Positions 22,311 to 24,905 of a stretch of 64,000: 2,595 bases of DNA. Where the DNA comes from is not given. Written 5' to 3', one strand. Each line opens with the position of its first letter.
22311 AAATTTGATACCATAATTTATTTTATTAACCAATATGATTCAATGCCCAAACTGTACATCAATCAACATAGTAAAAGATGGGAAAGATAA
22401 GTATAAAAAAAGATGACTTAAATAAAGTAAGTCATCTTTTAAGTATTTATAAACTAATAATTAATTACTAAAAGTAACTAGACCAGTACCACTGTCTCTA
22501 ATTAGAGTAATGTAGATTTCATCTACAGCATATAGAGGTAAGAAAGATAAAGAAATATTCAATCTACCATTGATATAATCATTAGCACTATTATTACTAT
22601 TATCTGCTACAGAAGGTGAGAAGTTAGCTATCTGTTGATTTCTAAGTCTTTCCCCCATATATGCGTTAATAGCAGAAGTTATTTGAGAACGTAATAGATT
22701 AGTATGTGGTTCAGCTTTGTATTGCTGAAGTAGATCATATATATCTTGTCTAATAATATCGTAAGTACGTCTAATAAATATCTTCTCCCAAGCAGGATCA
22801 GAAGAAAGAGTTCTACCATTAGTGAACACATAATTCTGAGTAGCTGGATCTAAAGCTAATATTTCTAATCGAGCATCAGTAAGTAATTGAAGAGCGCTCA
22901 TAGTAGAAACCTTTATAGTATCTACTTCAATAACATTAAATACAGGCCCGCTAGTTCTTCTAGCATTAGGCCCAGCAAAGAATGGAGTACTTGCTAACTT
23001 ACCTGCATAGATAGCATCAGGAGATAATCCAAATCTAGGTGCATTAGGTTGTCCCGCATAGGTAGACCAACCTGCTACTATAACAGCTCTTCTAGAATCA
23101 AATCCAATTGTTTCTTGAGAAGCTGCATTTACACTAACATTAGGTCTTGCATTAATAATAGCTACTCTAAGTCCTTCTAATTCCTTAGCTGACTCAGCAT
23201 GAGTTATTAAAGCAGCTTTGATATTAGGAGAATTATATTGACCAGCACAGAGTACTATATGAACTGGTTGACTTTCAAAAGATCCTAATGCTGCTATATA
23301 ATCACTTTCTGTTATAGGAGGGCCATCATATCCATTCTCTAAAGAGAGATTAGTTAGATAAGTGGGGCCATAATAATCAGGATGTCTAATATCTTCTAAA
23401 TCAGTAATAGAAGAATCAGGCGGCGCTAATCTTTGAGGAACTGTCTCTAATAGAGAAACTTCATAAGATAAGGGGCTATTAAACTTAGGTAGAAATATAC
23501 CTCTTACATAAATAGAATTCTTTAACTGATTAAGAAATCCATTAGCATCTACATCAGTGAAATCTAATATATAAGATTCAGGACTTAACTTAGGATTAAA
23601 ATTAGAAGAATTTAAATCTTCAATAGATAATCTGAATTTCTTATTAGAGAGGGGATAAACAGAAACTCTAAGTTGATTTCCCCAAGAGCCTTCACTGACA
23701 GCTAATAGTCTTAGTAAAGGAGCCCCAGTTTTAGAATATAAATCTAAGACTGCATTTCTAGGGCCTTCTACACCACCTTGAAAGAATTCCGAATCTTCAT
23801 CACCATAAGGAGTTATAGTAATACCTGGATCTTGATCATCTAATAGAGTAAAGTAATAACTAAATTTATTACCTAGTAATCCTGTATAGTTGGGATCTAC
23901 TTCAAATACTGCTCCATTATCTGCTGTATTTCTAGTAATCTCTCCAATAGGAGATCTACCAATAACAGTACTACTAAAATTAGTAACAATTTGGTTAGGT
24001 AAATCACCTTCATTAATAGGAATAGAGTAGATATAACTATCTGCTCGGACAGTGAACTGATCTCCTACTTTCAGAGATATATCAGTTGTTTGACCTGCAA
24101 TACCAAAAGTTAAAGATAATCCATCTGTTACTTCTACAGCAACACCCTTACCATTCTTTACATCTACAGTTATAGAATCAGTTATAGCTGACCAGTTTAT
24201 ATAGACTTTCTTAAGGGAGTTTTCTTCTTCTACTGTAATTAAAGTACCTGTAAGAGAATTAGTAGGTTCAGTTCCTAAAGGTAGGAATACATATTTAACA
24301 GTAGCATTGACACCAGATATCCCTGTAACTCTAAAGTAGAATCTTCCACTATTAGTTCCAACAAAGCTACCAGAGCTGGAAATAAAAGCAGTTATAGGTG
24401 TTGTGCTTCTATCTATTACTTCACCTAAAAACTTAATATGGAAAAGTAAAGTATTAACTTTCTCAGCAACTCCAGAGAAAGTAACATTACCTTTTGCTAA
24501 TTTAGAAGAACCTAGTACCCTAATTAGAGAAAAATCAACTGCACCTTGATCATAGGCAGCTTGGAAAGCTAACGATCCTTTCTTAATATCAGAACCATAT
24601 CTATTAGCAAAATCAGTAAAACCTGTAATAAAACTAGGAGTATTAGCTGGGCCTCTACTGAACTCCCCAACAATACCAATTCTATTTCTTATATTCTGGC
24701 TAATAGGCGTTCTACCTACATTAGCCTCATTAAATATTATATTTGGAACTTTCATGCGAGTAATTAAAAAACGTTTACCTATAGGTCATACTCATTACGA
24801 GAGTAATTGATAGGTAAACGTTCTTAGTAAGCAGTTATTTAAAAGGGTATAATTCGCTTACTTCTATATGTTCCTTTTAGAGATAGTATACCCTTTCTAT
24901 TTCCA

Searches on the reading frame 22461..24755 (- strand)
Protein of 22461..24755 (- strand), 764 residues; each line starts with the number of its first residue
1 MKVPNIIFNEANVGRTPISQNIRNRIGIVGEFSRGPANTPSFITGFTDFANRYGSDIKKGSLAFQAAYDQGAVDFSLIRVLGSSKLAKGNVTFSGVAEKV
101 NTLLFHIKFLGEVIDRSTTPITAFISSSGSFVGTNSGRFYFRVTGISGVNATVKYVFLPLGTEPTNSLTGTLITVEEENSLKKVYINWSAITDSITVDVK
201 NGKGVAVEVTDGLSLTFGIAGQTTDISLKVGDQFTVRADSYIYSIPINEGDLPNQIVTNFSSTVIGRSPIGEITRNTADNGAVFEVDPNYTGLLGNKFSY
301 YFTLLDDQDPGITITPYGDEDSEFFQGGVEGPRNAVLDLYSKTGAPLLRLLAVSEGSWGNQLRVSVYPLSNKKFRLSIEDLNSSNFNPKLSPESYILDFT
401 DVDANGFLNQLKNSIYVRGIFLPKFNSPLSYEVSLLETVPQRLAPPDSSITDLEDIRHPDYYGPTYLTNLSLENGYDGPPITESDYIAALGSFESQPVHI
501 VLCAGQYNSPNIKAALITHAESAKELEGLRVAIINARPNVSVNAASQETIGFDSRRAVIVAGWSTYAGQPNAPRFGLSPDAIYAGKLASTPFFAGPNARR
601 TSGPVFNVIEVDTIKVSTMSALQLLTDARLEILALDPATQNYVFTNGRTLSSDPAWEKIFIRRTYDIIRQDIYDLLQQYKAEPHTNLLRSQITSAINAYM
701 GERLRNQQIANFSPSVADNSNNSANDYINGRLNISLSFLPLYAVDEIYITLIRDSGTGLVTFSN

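Call 16: search_protein_families(library=phrogs, proteins=[window:22461-24755:-], max_evalue=0.001)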
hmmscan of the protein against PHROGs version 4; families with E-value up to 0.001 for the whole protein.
window:22461-24755:- (764 aa): 4 families
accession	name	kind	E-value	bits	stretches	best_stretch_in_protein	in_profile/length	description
phrog_30392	-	tail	7e-197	657.2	1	2-757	3-769/774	tail sheath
phrog_23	-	tail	5.9e-27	95.5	1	8-753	29-462/496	tail sheath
phrog_17610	-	tail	4.1e-07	29.2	1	619-755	968-1108/1135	tail sheath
phrog_10581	-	tail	4.9e-07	29.4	1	654-751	811-907/915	tail sheath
